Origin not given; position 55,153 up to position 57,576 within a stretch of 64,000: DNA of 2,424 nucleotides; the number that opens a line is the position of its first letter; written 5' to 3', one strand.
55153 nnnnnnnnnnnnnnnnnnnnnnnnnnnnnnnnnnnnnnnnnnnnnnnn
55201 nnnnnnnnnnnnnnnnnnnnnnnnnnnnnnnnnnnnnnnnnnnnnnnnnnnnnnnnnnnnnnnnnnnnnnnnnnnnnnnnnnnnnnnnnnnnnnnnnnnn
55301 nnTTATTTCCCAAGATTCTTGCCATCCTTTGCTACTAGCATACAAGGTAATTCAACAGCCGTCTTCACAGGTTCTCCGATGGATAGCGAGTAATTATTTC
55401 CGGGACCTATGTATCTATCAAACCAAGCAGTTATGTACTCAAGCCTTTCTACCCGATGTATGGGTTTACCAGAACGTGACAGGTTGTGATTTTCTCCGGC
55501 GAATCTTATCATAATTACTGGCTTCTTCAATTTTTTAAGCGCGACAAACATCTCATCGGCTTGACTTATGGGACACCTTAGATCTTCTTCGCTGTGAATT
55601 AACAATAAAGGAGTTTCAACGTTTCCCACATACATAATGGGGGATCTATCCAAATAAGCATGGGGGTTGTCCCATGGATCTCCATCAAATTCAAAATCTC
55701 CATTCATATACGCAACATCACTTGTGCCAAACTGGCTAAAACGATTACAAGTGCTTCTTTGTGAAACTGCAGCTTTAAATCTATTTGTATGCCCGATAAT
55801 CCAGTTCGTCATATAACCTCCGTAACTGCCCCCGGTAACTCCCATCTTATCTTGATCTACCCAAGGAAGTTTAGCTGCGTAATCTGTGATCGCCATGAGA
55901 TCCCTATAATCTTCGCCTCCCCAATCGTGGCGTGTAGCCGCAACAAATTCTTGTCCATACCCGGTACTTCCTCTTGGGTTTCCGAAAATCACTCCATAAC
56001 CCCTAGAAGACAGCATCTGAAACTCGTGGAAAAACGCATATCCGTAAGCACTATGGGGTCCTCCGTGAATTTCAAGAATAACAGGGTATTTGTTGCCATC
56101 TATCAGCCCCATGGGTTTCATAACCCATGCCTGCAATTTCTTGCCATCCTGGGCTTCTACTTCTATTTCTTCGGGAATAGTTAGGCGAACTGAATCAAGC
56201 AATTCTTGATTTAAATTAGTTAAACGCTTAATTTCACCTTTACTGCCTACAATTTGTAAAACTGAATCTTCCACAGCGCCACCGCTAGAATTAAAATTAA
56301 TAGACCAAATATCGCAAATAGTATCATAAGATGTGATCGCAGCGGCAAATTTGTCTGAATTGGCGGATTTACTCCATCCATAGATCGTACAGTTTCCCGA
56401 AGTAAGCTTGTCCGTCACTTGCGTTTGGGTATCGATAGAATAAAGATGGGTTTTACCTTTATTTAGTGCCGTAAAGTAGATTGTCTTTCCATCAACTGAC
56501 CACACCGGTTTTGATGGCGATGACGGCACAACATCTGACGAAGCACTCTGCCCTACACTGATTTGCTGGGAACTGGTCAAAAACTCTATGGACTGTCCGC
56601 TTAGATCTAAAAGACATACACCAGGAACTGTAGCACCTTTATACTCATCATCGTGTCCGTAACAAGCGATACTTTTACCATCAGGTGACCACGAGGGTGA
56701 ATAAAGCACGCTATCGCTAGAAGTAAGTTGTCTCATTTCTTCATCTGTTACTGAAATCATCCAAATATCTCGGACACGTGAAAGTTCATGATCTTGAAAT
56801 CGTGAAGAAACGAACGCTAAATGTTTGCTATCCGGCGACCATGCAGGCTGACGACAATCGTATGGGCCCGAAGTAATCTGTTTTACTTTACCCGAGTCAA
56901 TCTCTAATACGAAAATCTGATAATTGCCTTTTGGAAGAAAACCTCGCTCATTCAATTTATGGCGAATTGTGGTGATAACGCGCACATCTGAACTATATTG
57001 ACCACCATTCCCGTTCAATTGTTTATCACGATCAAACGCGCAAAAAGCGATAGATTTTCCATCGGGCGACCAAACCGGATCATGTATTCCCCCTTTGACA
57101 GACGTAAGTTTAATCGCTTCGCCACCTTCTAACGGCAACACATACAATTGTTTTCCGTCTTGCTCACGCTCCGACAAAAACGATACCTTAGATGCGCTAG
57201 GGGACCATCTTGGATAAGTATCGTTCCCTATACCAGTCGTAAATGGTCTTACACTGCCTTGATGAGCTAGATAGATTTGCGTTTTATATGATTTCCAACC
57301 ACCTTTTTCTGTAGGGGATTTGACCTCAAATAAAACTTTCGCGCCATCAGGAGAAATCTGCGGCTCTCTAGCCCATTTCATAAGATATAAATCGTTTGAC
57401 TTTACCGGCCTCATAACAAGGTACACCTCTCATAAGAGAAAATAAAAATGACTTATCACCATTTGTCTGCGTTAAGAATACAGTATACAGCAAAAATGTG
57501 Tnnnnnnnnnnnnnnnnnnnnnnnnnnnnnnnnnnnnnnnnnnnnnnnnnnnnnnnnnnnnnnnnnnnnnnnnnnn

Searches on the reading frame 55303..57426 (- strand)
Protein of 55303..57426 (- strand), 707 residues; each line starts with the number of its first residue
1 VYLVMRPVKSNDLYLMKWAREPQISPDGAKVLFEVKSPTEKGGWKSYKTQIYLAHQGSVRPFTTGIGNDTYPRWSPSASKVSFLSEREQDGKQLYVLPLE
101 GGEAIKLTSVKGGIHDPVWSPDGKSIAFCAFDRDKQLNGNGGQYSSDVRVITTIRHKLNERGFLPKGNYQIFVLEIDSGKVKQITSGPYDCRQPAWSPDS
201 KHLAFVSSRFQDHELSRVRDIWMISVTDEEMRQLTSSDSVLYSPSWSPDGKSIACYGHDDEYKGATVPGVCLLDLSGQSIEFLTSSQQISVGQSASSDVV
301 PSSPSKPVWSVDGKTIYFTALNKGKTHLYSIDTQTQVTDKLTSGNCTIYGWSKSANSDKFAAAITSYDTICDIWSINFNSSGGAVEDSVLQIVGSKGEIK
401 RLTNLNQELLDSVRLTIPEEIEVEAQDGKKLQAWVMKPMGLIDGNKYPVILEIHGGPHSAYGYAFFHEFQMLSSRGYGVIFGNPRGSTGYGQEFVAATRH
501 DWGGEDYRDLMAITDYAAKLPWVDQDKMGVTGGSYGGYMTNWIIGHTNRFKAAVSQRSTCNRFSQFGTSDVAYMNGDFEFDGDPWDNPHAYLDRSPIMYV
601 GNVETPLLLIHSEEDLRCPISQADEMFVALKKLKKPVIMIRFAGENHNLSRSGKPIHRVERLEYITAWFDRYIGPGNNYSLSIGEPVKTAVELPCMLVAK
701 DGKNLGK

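Call 59: search_protein_families(library=pfam, proteins=[window:55303-57426:-], max_evalue=0.0001)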
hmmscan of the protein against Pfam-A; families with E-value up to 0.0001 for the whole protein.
window:55303-57426:- (707 aa): 6 families
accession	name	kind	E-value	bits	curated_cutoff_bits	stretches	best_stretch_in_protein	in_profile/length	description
PF00326.27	Peptidase_S9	-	1.6e-55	188.3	22.6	1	464-674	2-211/213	Prolyl oligopeptidase family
PF07676.18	PD40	-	2e-26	91.7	20.9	2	182-209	2-29/38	WD40-like Beta Propeller Repeat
PF00930.27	DPPIV_N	-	9.2e-14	51.4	22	0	166-253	257-343/354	Dipeptidyl peptidase IV (DPP IV) N-terminal region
PF02129.25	Peptidase_S15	-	5.8e-07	29.9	23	1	427-562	1-132/262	X-Pro dipeptidyl-peptidase (S15 family)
PF20434.5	BD-FAE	-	1.5e-06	28.3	26.8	1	445-627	11-212/215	BD-FAE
PF05448.18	AXE1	-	1.2e-05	24.7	21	0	424-555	62-205/321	Acetyl xylan esterase (AXE1)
